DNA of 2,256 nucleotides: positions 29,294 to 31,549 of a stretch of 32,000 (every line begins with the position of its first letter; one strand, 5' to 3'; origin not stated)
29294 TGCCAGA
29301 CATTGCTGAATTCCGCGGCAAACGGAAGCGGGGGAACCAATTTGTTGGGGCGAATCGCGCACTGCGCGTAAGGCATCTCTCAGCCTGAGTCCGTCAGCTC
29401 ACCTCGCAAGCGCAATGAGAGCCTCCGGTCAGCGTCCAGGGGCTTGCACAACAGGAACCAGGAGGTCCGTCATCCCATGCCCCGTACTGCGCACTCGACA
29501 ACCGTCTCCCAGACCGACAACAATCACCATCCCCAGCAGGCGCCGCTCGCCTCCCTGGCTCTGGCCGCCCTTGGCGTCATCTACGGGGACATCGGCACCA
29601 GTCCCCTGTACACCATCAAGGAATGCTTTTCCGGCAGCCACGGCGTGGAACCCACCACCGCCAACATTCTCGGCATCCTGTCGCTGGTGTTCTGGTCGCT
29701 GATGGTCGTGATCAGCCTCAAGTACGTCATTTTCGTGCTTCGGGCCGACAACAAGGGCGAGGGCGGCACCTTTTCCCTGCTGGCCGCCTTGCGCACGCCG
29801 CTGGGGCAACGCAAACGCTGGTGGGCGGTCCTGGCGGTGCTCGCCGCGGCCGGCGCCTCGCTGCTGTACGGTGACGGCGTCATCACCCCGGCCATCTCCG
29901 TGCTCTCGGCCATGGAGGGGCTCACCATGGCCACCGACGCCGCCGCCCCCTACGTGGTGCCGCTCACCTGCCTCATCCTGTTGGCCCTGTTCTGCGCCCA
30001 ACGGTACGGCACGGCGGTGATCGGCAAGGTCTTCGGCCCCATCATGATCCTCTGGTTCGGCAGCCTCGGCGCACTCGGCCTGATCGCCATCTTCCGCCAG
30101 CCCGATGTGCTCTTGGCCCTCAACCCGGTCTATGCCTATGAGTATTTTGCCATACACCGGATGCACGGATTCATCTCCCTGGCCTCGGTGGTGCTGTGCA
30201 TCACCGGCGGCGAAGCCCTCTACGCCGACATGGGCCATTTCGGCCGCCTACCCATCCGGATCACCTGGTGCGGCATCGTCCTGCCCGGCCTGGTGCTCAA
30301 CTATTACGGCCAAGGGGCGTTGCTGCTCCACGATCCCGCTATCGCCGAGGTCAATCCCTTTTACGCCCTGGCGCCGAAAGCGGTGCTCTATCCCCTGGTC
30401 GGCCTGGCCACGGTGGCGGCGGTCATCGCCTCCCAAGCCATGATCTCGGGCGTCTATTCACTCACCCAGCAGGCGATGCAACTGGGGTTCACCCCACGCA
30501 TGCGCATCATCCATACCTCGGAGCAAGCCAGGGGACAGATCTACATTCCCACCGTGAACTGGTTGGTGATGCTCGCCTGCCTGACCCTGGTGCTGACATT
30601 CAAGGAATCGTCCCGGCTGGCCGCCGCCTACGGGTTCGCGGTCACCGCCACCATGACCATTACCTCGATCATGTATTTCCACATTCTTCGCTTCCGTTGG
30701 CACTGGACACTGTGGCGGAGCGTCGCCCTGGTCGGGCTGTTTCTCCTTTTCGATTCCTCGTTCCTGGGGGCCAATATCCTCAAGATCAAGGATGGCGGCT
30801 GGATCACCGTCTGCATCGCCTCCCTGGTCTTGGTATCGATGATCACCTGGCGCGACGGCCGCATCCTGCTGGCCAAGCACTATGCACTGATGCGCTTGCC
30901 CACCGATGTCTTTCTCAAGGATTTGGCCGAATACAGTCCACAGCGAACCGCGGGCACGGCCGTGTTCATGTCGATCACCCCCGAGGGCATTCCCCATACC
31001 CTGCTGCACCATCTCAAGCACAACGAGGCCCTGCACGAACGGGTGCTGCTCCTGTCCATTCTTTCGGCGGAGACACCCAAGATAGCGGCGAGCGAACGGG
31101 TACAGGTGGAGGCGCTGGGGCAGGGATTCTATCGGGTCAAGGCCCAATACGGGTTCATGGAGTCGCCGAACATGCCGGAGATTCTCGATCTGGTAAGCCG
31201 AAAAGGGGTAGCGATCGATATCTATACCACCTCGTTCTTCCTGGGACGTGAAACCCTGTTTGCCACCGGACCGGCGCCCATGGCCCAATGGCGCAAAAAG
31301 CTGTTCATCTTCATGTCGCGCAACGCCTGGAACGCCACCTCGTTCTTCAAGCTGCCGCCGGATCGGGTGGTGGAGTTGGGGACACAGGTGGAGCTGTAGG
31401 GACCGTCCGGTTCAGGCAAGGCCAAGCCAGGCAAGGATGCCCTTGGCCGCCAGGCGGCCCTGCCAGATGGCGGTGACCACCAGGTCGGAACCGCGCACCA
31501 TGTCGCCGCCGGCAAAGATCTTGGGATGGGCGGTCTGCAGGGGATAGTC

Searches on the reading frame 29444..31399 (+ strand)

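Call 6: search_protein_families(library=pfam, proteins=[window:29444-31399:+], max_evalue=0.01)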
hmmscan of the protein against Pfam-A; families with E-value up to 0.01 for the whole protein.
window:29444-31399:+ (651 aa): 2 families
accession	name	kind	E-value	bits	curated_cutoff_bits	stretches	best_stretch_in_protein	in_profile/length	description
PF02705.21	K_trans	-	4.5e-181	602.7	24.8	1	38-491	1-452/454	K+ potassium transporter integral membrane domain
PF22776.1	K_trans_C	-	4.4e-52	176.3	24.8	1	504-651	2-151/151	K+ potassium transporter C-terminal domain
